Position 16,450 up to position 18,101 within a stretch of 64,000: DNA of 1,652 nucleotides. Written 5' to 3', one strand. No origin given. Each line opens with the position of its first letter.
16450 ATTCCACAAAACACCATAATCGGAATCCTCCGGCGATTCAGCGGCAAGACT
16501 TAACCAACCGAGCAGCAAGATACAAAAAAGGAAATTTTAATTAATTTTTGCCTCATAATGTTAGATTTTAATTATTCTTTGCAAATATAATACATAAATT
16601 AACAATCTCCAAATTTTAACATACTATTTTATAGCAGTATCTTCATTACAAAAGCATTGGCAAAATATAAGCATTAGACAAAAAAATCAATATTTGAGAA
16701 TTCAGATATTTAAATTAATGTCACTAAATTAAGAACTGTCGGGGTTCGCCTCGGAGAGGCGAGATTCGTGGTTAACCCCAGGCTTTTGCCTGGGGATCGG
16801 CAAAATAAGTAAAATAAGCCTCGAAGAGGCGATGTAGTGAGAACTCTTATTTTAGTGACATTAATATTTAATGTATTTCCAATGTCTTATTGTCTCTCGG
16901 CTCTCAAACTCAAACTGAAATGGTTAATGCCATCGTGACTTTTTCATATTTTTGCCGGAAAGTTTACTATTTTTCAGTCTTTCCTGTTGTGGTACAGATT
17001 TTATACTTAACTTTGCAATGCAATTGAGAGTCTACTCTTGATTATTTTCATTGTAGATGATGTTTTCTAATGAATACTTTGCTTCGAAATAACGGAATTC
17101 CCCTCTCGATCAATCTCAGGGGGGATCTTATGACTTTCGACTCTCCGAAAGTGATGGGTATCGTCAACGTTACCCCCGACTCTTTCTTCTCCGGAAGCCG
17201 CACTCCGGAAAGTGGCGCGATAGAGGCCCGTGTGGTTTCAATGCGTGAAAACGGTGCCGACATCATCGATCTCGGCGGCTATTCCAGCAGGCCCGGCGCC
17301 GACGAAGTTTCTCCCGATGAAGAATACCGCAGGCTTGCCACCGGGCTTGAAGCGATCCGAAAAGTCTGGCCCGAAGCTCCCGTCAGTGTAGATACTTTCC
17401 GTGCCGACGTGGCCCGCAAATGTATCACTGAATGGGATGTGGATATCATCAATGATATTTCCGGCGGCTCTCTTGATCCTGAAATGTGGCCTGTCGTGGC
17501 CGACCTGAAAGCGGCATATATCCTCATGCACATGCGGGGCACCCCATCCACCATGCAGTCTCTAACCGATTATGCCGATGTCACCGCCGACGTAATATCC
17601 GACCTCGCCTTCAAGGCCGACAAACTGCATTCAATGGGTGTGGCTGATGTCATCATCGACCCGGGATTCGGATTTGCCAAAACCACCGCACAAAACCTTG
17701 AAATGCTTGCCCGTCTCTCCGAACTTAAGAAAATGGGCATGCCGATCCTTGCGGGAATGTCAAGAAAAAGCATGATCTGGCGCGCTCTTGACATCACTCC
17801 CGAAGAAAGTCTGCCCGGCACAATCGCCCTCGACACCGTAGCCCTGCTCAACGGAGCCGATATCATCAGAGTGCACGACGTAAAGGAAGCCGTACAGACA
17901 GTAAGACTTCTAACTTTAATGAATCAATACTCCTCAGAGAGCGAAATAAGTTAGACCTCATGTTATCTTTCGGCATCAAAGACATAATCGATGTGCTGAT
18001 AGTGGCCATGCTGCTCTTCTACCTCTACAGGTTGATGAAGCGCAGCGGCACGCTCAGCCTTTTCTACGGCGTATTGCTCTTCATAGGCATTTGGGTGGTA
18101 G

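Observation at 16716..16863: Apparently undescribed composite MITE: IS4-type ends enclosing a REP-like hairpin triplet (second copy at 41835-41981)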

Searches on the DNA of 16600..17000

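Call 20: search_rna_families(source=window, start=16600, end=17000, threshold=evalue, max_evalue=1)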
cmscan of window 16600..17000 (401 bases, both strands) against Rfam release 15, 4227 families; matches with E-value up to 1: 0.
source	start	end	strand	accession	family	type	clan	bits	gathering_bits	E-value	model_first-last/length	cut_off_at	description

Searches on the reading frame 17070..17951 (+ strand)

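Call 94: search_protein_families(library=pfam, proteins=[window:17070-17951:+], max_evalue=0.0001)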
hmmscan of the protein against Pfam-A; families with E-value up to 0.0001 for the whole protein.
window:17070-17951:+ (294 aa): 1 family
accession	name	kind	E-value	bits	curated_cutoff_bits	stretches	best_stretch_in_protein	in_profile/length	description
PF00809.28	Pterin_bind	-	1.9e-72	244.3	25.5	1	29-269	1-244/244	Pterin binding enzyme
